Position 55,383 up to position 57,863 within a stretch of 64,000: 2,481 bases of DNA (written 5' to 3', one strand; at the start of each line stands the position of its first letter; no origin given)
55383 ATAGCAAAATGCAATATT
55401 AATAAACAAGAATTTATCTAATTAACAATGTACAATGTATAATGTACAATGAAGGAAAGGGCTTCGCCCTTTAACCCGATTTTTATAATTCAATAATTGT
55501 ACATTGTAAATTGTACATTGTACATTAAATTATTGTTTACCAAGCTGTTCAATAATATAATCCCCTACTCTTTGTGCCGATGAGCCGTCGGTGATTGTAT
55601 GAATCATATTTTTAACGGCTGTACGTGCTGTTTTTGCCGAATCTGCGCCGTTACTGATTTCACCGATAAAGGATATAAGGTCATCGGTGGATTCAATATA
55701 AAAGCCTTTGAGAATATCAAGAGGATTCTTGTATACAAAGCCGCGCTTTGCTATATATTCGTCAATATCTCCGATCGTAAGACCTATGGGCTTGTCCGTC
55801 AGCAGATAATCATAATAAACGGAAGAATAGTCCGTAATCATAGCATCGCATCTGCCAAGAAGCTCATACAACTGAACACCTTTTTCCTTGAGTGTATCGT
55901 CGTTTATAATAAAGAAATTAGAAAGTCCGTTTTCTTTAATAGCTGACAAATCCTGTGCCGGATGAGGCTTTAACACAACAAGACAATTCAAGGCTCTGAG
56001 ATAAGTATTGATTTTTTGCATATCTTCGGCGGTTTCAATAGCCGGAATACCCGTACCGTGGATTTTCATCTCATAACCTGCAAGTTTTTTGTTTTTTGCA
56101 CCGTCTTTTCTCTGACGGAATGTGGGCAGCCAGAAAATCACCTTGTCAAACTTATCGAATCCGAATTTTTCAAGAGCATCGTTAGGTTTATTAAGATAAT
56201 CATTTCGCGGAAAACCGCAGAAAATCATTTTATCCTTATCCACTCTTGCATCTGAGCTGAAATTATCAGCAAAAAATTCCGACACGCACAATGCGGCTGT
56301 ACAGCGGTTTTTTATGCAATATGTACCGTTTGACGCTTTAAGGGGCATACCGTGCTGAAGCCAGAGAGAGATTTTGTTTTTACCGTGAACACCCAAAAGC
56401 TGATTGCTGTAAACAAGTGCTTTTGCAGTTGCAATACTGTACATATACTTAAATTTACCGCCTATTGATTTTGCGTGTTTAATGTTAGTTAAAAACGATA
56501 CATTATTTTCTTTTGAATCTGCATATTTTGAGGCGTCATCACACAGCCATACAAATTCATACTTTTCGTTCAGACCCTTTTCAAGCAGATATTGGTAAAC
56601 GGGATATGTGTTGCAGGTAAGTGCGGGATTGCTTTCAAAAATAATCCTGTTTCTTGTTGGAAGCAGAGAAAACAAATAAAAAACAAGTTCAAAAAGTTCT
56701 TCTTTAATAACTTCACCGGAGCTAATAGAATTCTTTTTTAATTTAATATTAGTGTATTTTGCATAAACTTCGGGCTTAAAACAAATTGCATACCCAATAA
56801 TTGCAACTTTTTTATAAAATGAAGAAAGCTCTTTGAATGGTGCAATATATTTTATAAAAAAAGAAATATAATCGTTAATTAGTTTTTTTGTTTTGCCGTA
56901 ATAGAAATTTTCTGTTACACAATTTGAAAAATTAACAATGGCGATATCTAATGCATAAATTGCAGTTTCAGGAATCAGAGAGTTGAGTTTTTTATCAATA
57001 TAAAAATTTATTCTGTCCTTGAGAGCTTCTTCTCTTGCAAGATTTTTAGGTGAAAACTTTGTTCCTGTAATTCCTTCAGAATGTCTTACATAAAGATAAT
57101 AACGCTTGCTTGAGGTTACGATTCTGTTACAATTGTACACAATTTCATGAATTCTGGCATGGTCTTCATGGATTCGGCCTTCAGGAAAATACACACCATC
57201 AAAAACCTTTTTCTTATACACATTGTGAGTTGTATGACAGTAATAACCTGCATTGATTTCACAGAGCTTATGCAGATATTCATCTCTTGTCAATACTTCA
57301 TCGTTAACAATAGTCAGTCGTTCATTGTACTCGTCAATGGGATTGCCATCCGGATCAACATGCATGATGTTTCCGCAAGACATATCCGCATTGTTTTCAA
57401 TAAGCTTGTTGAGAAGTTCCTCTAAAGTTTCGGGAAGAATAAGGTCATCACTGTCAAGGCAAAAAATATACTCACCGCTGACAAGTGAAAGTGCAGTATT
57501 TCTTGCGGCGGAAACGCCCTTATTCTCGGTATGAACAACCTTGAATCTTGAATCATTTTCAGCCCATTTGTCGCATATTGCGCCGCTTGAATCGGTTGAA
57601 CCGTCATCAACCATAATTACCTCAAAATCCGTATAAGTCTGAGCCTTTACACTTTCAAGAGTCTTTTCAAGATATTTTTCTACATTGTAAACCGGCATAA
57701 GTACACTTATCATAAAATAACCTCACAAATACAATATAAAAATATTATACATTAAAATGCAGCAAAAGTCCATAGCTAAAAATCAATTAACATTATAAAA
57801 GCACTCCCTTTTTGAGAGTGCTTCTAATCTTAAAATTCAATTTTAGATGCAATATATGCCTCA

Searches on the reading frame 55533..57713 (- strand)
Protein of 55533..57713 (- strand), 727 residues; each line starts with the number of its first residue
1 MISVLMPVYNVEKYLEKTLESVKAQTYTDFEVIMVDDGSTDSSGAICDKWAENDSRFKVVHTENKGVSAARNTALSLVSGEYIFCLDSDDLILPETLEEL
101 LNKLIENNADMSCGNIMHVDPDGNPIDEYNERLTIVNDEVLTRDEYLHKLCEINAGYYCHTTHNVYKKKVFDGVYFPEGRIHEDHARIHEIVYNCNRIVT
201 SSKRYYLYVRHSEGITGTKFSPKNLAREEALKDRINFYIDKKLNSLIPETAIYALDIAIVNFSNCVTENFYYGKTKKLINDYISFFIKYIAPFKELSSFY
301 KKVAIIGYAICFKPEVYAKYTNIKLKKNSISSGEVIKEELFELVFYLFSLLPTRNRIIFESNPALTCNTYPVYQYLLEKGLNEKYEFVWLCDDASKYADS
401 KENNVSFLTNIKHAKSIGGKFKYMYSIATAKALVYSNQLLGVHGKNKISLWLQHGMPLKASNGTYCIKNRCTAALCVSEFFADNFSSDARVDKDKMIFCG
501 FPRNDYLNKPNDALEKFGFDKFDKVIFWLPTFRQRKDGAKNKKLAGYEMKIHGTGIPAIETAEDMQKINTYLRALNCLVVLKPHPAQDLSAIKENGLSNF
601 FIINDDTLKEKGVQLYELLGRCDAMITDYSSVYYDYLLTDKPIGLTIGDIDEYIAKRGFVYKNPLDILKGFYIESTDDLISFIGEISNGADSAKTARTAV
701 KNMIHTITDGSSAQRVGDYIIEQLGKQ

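Call 46: search_protein_families(library=pfam, proteins=[window:55533-57713:-])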
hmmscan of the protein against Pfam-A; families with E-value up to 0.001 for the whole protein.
window:55533-57713:- (727 aa): 4 families
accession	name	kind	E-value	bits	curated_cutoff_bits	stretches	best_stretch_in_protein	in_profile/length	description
PF00535.33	Glycos_transf_2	-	2.4e-43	148.4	23.3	1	3-171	1-164/168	Glycosyl transferase family 2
PF04464.20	Glyphos_transf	-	4.7e-43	148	22.1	1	350-721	8-366/367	CDP-Glycerol:Poly(glycerophosphate) glycerophosphotransferase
PF13641.12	Glyco_tranf_2_3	-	4.1e-09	37.2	27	1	2-107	3-112/230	Glycosyltransferase like family 2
PF10111.15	Glyco_tranf_2_2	-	9.6e-09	35.5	27.3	1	3-107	1-108/276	Glycosyltransferase like family 2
